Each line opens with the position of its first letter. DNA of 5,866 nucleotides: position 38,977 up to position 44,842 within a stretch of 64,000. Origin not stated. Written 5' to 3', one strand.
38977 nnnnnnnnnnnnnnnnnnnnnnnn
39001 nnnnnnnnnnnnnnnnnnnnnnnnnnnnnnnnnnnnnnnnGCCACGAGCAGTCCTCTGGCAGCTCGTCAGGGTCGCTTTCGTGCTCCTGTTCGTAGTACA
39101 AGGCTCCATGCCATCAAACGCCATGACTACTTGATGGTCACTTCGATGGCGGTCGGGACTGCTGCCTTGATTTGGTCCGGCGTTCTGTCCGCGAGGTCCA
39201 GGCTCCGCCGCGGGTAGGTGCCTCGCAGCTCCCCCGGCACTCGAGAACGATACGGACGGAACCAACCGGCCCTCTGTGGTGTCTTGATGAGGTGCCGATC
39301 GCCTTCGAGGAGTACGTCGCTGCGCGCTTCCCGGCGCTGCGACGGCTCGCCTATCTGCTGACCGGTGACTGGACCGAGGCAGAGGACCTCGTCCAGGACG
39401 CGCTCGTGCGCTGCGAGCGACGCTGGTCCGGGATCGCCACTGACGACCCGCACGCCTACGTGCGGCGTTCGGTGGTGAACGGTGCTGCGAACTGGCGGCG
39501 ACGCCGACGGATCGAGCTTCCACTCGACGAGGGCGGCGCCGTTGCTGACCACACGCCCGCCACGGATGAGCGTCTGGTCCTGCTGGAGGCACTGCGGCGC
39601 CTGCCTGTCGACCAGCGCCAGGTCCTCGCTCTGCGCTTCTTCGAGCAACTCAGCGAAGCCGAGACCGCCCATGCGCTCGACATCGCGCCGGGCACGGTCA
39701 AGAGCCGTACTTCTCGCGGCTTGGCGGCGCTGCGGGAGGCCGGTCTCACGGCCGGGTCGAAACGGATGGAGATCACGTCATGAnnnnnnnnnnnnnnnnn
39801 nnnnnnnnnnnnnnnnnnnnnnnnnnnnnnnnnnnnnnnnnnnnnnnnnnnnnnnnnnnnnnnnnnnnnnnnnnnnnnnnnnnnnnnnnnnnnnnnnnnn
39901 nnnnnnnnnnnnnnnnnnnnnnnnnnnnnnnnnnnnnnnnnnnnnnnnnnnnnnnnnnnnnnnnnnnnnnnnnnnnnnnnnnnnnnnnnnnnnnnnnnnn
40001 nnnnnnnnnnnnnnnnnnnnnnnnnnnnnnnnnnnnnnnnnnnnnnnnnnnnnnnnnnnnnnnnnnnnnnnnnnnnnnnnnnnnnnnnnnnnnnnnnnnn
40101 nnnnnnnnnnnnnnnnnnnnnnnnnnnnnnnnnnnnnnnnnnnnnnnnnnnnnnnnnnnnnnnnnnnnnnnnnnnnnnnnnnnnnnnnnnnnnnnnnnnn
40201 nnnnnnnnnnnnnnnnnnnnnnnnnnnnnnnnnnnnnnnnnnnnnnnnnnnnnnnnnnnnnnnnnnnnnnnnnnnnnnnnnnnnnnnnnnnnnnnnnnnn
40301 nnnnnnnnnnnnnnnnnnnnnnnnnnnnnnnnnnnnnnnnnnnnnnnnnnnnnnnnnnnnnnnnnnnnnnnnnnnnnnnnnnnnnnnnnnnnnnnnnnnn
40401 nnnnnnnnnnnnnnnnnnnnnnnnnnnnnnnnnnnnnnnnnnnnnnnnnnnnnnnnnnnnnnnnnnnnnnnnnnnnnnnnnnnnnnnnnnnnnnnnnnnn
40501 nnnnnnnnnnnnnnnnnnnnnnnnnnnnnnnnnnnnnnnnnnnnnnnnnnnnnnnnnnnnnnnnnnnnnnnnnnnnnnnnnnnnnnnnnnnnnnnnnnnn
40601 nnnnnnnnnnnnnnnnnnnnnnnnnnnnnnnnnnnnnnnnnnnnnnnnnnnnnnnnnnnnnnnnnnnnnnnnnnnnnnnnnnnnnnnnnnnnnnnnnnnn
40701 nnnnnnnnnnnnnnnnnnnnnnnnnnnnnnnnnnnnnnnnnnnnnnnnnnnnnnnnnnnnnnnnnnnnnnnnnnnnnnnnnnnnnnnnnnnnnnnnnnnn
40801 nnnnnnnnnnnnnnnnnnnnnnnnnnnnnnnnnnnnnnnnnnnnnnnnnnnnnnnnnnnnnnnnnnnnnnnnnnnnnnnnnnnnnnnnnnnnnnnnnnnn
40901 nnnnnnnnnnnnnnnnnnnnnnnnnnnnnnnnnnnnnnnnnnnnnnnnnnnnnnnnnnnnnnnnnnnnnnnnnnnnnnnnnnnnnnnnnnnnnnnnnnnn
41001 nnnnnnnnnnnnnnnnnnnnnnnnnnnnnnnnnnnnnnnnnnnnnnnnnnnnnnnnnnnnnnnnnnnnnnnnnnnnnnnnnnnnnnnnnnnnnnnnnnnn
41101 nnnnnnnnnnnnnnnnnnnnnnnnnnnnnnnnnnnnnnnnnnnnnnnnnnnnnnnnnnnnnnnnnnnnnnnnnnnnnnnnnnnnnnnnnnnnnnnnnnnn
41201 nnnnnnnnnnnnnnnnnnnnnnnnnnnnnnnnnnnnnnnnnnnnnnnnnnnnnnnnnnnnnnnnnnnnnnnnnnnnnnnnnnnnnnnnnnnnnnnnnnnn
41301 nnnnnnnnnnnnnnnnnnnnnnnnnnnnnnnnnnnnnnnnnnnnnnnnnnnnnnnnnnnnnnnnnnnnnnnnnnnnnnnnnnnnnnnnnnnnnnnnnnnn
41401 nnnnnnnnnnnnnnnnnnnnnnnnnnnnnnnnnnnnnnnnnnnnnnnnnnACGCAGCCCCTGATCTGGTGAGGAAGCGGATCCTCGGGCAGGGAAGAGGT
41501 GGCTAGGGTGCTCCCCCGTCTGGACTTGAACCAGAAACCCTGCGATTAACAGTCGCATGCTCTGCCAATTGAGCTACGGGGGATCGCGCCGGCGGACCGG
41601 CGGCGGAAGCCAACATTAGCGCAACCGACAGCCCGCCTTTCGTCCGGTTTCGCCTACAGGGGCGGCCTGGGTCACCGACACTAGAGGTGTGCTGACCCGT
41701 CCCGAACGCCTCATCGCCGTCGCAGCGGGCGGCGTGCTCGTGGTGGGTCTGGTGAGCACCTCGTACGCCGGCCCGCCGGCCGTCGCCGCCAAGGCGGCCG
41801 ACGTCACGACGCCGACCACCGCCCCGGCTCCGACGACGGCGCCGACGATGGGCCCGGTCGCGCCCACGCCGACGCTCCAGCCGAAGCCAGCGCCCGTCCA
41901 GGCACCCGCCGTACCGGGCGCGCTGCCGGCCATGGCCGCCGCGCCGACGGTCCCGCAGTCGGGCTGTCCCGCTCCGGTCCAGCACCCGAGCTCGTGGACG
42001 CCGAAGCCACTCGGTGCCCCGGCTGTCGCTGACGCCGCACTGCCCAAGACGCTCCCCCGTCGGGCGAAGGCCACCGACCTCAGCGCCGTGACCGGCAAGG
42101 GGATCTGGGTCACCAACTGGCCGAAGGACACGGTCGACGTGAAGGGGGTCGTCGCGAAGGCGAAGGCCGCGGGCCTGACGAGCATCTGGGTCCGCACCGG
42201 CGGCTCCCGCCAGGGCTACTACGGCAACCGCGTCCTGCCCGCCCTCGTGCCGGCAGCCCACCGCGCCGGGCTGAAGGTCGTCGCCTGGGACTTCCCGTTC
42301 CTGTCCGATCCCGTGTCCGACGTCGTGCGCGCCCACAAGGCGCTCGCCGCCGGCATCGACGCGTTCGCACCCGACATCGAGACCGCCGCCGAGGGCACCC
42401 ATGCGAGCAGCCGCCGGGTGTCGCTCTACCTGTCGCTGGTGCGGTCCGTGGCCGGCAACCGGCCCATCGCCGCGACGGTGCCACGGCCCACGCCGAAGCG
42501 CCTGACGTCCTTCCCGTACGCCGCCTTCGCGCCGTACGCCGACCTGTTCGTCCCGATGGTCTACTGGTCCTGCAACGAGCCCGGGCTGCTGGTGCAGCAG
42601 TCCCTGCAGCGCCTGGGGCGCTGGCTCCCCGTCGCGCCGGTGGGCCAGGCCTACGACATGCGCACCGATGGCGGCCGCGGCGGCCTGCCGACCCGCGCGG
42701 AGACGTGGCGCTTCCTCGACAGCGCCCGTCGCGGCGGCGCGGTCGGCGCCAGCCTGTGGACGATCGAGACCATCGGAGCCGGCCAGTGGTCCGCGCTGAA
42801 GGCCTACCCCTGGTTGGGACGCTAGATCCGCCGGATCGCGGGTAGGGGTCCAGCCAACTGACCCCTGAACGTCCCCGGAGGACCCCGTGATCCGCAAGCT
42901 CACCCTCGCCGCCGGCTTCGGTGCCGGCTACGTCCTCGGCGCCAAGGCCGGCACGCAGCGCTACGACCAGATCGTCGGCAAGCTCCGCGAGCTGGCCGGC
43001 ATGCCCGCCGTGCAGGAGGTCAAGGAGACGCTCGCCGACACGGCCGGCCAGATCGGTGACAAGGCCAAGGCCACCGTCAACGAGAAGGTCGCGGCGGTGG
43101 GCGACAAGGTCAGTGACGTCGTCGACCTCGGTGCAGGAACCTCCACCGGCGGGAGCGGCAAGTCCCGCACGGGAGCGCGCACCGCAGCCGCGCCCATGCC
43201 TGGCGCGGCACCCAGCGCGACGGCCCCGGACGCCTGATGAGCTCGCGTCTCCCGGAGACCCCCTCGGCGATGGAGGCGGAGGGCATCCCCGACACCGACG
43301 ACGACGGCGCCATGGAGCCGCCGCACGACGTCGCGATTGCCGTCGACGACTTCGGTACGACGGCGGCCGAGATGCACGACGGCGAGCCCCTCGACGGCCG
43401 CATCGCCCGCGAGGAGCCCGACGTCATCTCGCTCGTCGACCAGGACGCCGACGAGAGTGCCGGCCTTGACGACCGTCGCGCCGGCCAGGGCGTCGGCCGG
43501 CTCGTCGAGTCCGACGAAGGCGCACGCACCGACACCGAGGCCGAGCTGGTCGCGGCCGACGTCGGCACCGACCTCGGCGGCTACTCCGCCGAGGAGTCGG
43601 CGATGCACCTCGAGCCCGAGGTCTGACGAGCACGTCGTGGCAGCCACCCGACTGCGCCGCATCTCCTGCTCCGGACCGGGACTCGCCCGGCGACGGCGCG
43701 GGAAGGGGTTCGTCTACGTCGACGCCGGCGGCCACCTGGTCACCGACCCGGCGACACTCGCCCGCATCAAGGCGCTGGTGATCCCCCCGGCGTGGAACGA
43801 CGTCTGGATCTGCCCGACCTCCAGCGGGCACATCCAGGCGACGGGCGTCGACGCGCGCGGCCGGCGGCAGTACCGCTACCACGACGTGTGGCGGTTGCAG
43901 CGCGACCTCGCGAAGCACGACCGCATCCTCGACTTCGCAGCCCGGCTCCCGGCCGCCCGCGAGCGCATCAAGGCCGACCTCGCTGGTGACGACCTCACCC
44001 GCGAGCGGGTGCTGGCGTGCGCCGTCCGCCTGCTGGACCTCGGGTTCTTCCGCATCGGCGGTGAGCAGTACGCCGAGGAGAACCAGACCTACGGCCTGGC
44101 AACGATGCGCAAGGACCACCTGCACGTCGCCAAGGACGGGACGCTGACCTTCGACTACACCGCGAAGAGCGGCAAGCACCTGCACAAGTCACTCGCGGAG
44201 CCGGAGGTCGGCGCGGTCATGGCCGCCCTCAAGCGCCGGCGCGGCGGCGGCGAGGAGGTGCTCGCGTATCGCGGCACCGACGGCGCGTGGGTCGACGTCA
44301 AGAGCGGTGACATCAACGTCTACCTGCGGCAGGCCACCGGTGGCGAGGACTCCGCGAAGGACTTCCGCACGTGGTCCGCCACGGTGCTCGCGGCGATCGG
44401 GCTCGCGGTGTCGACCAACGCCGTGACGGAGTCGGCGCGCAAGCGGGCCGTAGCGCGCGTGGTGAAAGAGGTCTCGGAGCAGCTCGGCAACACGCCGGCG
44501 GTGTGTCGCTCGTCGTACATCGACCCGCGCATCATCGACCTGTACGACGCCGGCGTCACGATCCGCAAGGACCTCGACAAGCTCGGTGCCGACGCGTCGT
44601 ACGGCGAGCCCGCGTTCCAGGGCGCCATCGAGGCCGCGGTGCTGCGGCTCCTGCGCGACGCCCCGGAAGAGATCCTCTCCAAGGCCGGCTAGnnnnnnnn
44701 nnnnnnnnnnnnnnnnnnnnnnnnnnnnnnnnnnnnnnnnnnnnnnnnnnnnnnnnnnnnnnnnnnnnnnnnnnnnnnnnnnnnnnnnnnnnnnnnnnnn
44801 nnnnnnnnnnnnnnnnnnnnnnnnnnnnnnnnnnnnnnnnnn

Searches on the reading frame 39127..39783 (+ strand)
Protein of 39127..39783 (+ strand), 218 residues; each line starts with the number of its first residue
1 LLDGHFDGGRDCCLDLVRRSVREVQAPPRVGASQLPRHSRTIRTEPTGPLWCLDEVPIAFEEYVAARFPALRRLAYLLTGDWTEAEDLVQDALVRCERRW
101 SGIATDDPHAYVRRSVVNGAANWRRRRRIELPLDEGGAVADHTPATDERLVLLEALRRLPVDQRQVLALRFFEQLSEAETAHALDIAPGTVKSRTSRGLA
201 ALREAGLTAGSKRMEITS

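Call 72: search_protein_families(library=pfam, proteins=[window:39127-39783:+], max_evalue=0.001)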
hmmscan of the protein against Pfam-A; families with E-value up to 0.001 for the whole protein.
window:39127-39783:+ (218 aa): 5 families
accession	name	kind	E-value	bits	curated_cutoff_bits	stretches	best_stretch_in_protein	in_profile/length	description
PF08281.18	Sigma70_r4_2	-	7.2e-15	54.8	25.7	1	151-202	3-54/54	Sigma-70, region 4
PF04545.22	Sigma70_r4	-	1.8e-11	43.8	24.1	1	155-204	1-50/50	Sigma-70, region 4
PF04542.20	Sigma70_r2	-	1.7e-08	34.6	24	1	69-128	7-69/71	Sigma-70 region 2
PF22029.2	PhyR_sigma2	-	2.7e-06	27.8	27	1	64-106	1-43/55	Sigma2 domain of PhyR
PF07638.17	Sigma70_ECF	-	1.8e-05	25.2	21.1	1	141-194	115-171/185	ECF sigma factor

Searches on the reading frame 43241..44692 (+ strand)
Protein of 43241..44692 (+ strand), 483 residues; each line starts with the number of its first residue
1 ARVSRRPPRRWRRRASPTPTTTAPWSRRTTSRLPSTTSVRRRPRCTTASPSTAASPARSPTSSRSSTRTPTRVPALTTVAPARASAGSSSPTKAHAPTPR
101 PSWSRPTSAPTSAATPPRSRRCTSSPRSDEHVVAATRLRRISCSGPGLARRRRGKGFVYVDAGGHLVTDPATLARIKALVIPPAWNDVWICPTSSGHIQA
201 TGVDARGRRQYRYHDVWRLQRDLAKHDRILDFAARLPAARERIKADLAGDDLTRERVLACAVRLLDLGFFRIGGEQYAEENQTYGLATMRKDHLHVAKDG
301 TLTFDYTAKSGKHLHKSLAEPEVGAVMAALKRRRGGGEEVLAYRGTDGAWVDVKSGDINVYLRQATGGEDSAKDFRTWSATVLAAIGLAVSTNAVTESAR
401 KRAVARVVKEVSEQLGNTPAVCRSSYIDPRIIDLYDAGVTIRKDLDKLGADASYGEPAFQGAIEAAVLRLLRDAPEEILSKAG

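Call 72: search_protein_families(library=pfam, proteins=[window:43241-44692:+], max_evalue=0.001)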
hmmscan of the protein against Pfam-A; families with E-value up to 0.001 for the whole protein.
window:43241-44692:+ (483 aa): 2 families
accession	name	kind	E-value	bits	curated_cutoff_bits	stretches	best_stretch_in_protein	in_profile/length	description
PF01028.25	Topoisom_I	-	1.1e-28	100.6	23.7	1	218-423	5-201/228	Eukaryotic DNA topoisomerase I, catalytic core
PF21338.2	Top1B_N_bact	-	8.4e-25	86.7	27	1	156-204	1-49/49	Bacterial DNA topoisomerase IB, N-terminal domain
